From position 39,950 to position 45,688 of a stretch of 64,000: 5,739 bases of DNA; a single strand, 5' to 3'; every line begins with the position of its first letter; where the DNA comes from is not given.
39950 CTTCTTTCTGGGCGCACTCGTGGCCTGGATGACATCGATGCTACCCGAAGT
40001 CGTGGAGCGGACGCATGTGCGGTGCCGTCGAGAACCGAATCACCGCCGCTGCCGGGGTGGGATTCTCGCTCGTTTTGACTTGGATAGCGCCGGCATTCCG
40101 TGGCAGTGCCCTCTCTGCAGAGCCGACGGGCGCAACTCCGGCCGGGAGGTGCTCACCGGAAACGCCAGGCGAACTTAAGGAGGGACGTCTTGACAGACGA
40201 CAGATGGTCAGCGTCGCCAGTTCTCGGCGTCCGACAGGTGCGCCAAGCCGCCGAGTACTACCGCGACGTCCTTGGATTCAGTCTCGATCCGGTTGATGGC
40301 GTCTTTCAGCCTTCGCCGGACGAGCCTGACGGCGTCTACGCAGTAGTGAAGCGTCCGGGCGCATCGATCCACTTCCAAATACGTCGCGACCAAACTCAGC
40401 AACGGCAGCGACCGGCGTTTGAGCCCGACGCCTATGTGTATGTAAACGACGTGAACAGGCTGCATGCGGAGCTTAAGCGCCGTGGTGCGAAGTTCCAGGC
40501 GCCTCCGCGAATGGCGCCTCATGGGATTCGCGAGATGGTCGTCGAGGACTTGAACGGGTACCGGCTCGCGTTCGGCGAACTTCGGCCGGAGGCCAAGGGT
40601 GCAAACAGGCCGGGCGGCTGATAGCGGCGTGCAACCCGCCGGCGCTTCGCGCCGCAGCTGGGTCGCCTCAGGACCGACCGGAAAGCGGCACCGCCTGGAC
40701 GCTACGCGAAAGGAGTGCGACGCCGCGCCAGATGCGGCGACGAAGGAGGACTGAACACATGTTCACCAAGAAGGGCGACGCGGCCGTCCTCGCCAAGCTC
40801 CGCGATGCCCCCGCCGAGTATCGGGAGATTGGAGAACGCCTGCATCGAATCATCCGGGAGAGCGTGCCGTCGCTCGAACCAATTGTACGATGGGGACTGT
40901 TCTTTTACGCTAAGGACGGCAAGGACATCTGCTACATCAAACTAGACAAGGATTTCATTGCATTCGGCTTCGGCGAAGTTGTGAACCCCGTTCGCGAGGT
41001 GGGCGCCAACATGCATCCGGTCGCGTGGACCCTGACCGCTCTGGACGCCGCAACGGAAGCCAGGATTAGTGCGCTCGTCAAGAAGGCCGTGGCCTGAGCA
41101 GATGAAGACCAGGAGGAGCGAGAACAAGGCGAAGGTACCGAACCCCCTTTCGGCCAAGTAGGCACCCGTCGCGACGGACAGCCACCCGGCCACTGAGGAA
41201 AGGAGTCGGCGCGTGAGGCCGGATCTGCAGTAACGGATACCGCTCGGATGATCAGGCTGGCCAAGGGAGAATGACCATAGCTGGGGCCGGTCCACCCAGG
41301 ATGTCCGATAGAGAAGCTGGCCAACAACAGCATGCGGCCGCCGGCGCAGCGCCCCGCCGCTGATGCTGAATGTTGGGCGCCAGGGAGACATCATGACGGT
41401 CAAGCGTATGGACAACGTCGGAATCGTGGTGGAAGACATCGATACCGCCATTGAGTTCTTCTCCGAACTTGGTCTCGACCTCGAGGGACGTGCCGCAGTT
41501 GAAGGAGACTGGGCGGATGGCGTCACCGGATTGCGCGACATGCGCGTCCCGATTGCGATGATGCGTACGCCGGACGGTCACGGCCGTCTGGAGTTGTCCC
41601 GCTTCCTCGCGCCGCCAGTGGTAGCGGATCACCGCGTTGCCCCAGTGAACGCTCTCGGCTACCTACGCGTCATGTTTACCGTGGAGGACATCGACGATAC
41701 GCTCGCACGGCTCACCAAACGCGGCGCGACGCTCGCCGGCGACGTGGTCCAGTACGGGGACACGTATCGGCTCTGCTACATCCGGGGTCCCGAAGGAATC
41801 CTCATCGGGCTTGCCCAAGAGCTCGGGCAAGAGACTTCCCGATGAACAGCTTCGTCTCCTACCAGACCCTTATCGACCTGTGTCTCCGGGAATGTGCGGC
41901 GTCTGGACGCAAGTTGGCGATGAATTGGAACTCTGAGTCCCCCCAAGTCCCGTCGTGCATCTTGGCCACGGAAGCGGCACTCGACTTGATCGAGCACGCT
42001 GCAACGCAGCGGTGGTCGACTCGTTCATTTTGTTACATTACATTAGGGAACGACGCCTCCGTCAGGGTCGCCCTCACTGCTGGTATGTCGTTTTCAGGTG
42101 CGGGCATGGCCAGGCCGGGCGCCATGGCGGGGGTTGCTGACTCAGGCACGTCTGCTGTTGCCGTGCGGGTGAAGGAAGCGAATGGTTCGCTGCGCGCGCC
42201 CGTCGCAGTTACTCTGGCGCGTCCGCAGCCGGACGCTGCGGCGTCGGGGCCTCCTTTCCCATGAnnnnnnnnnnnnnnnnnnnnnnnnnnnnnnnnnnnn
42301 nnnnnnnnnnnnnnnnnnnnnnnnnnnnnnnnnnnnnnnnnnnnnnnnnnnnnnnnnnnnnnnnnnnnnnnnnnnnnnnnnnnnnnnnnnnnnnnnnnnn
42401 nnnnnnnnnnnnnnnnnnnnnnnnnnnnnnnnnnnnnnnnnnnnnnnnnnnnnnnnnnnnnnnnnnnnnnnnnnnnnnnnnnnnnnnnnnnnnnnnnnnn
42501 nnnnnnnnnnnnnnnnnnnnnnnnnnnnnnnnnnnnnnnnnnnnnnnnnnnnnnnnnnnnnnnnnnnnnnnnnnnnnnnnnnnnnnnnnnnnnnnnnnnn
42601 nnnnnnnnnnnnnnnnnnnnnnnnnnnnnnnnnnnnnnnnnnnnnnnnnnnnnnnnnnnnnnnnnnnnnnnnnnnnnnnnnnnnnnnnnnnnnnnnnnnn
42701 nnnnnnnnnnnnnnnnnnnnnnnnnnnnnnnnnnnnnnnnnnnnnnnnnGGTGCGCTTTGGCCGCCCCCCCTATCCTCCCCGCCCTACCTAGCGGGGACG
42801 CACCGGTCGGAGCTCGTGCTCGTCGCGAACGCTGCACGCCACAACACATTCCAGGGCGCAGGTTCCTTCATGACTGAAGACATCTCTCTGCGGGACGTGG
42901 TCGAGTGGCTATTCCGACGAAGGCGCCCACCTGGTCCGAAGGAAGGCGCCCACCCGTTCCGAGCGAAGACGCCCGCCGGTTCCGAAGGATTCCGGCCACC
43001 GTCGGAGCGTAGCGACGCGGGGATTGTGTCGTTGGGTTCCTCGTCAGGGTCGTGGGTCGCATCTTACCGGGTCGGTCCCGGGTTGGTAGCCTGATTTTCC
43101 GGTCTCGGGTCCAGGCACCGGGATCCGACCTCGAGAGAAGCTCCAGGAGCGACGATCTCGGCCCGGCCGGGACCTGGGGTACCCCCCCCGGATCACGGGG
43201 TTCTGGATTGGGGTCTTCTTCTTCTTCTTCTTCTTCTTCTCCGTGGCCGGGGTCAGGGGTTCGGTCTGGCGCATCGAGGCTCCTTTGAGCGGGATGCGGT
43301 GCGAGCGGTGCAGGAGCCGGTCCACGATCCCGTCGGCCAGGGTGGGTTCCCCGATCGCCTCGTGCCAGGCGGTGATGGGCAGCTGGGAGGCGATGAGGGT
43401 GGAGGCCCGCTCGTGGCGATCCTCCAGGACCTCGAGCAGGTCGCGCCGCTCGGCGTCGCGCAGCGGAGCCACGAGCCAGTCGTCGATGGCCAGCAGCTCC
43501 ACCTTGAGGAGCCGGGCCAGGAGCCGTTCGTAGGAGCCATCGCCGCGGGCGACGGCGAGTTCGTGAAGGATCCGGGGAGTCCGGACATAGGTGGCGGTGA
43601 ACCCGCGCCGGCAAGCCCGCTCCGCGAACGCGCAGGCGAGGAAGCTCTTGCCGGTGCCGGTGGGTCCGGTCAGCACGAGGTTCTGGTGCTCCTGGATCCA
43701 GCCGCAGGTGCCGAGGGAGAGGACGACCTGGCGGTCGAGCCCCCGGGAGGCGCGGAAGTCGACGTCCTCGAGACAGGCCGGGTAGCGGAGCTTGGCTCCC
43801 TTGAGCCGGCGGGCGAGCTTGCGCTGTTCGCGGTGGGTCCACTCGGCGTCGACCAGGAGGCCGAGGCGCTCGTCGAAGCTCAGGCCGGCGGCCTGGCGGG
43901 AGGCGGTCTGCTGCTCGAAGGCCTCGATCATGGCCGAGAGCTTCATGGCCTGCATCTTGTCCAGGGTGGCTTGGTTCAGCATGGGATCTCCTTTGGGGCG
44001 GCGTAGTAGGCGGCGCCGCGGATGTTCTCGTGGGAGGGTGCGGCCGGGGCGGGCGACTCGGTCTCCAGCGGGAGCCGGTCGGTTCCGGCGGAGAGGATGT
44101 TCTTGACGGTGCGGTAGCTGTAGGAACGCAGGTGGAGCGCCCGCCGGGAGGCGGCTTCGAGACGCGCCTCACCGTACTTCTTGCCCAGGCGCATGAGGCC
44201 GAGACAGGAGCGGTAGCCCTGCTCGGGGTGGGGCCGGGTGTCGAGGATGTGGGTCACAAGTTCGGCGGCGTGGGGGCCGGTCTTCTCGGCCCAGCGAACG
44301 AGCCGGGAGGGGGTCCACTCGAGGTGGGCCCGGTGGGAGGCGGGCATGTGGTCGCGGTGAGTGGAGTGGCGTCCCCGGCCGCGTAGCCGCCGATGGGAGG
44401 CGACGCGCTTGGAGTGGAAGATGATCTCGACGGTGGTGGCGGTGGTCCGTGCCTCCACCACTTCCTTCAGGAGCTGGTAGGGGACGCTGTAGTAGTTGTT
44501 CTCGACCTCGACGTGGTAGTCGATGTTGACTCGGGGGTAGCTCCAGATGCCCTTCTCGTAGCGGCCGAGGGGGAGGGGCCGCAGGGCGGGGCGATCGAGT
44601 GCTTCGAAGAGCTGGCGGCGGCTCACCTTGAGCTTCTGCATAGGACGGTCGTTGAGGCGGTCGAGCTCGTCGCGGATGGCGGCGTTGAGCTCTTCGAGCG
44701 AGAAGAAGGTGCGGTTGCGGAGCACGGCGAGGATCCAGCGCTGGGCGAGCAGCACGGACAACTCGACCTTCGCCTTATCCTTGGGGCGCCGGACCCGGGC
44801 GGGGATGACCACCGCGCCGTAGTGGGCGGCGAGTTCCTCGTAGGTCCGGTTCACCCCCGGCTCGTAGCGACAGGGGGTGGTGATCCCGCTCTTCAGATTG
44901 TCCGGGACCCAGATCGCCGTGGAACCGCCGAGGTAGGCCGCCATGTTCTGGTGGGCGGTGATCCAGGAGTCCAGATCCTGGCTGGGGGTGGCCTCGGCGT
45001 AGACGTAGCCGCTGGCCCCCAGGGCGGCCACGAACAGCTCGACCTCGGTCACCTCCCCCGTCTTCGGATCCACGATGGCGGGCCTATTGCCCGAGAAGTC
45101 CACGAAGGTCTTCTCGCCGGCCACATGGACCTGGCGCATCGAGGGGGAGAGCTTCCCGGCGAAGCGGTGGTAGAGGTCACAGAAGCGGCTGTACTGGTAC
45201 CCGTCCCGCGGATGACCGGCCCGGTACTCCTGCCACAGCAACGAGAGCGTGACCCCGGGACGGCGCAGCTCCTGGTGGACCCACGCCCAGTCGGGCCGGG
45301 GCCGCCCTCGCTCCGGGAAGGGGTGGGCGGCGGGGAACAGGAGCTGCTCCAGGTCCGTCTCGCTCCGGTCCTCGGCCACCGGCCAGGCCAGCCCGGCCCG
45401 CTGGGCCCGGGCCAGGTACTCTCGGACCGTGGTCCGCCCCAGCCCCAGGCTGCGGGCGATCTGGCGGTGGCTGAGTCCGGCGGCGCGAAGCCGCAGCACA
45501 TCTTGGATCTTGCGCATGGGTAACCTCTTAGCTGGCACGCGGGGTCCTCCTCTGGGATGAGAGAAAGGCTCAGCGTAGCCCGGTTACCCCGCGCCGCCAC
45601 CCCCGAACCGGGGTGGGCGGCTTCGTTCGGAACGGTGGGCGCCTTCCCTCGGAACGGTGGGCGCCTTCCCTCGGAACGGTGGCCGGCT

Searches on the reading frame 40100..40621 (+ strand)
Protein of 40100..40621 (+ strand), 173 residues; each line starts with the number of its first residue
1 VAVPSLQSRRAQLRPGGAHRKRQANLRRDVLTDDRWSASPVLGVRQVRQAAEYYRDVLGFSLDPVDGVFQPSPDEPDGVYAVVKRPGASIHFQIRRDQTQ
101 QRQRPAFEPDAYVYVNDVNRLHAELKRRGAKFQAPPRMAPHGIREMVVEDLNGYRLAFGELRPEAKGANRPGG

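Call 12: search_protein_families(library=pfam, proteins=[window:40100-40621:+], max_evalue=0.01)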
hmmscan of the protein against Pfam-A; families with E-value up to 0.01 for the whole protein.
window:40100-40621:+ (173 aa): 3 families
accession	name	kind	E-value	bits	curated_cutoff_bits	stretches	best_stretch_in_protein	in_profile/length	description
PF00903.31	Glyoxalase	-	6.6e-08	33.4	20.6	1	41-158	6-121/121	Glyoxalase/Bleomycin resistance protein/Dioxygenase superfamily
PF18029.7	Glyoxalase_6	-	0.00055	21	23.6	1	42-154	4-101/106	Glyoxalase-like domain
PF19581.5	Glyoxalase_7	-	0.0028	18.1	23.6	1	40-160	18-128/133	Glyoxalase superfamily protein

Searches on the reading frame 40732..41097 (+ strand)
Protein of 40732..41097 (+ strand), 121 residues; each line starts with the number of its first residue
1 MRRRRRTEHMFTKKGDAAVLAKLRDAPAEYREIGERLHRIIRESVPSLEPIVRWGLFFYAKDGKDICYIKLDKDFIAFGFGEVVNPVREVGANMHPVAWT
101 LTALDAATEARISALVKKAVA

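Call 12: search_protein_families(library=pfam, proteins=[window:40732-41097:+], max_evalue=0.01)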
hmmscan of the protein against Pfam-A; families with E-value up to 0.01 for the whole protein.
window:40732-41097:+ (121 aa): 1 family
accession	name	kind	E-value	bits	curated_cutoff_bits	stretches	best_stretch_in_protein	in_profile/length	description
PF08818.16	DUF1801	-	1.5e-07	32.1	27.2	1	31-120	2-85/85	Domain of unknown function (DU1801)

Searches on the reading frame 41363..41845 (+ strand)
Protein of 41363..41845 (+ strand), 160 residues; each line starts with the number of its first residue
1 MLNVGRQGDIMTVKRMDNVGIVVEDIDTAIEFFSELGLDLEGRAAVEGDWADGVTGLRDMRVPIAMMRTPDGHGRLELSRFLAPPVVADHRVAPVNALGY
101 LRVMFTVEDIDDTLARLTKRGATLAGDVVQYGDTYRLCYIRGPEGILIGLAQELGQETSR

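Call 12: search_protein_families(library=pfam, proteins=[window:41363-41845:+], max_evalue=0.01)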
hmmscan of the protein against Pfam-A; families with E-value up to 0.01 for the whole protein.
window:41363-41845:+ (160 aa): 4 families
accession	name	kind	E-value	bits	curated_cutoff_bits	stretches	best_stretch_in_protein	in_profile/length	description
PF13669.12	Glyoxalase_4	-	1.1e-09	39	27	1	19-139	3-109/109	Glyoxalase/Bleomycin resistance protein/Dioxygenase superfamily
PF00903.31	Glyoxalase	-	4.3e-09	37.2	20.6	1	16-148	2-119/121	Glyoxalase/Bleomycin resistance protein/Dioxygenase superfamily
PF18029.7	Glyoxalase_6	-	0.0021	19.1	23.6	1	23-145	6-100/106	Glyoxalase-like domain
PF22677.2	Ble-like_N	-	0.0048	17.1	24.5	0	18-40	4-27/41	Bleomycin resistance protein-like N-terminal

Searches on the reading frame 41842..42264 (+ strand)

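Call 12: search_protein_families(library=pfam, proteins=[window:41842-42264:+], max_evalue=0.01)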
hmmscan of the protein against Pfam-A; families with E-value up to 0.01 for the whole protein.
window:41842-42264:+ (140 aa): 1 family
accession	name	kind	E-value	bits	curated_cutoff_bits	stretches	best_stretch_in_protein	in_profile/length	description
PF13302.13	Acetyltransf_3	-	0.004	18.3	25.4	1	41-82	96-137/138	Acetyltransferase (GNAT) domain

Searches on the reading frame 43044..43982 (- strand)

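Call 12: search_protein_families(library=pfam, proteins=[window:43044-43982:-], max_evalue=0.01)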
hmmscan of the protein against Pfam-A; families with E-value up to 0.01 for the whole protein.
window:43044-43982:- (312 aa): 7 families
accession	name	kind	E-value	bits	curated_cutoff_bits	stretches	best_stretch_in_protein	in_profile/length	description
PF01695.23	IstB_IS21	-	9.6e-71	238.5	24.1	1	10-240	3-233/238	IstB-like ATP binding protein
PF13191.12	AAA_16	-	1.9e-06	28.9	32.6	1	100-191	25-125/167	AAA ATPase domain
PF13481.12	AAA_25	-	5.9e-05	23.2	27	1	68-162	4-95/195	AAA domain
PF20720.3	nSTAND3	-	0.00016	21.9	27.2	1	96-141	14-59/155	Novel STAND NTPase 3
PF13401.12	AAA_22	-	0.00049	20.9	27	1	98-154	4-50/130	AAA domain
PF02562.22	PhoH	-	0.0022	17.9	27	1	96-127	16-47/205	PhoH-like protein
PF07728.20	AAA_5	-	0.0049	17.3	22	1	101-128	1-28/139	AAA domain (dynein-related subfamily)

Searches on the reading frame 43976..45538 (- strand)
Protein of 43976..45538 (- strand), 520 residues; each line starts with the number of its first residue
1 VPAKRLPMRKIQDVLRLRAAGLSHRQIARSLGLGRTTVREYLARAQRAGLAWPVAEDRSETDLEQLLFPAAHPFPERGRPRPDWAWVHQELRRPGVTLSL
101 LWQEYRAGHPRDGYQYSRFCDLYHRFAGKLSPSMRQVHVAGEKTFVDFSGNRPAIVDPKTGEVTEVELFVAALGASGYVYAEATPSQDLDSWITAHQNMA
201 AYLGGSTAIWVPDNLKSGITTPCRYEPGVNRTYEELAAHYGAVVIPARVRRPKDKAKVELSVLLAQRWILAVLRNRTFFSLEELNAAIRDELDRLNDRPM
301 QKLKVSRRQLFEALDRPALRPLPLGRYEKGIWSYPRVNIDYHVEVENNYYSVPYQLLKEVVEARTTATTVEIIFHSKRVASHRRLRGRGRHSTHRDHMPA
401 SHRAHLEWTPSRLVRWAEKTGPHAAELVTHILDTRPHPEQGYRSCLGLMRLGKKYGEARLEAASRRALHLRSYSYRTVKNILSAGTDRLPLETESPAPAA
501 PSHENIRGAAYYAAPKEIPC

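Call 12: search_protein_families(library=pfam, proteins=[window:43976-45538:-], max_evalue=0.01)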
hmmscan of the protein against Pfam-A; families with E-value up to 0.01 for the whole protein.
window:43976-45538:- (520 aa): 11 families
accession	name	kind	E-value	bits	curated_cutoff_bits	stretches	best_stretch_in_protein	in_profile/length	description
PF22483.2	Mu-transpos_C_2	-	2.8e-17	62.6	27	1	322-393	1-72/73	Mu transposase, C-terminal domain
PF13384.12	HTH_23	-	6.2e-06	26.3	24.6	1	11-50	8-46/50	Homeodomain-like domain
PF00665.32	rve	-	1.1e-05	26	32.6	1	165-252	23-102/102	Integrase core domain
PF13551.12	HTH_29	-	1.2e-05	25.7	28.1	1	14-51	4-42/64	Winged helix-turn helix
PF08281.18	Sigma70_r4_2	-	6e-05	23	25.7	1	13-45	17-50/54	Sigma-70, region 4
PF00196.25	GerE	-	0.00013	21.9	23.5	1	13-46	9-42/57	Bacterial regulatory proteins, luxR family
PF02796.21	HTH_7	-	0.00016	22.2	23.8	1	9-43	9-43/45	Helix-turn-helix domain of resolvase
PF13412.12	HTH_24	-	0.0011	19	21.9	1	19-50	15-46/48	Winged helix-turn-helix DNA-binding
PF00392.27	GntR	-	0.0034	17.4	27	0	22-50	24-53/64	Bacterial regulatory proteins, gntR family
PF22943.2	HTH_68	-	0.0062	16.6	27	0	8-34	4-30/45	Putative helix-turn-helix domain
PF14493.12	HTH_40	-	0.0079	16.9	27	0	15-55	6-46/89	Helix-turn-helix domain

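Call 40: search_protein_families(library=ncbifam, proteins=[window:43976-45538:-], max_evalue=0.001)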
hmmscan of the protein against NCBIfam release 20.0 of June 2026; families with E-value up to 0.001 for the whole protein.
window:43976-45538:- (520 aa): 3 families
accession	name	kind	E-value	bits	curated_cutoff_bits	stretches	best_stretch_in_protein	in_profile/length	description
NF033546.1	transpos_IS21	equivalog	1.7e-84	283.8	160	1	16-323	3-293/294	IS21 family transposase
NF038385.1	IS66_access_TnpA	equivalog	7.2e-11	42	150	1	11-73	5-69/190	IS66-like element accessory protein TnpA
NF033577.2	transpos_IS481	equivalog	2.3e-05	24.1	224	0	231-303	203-275/284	IS481 family transposase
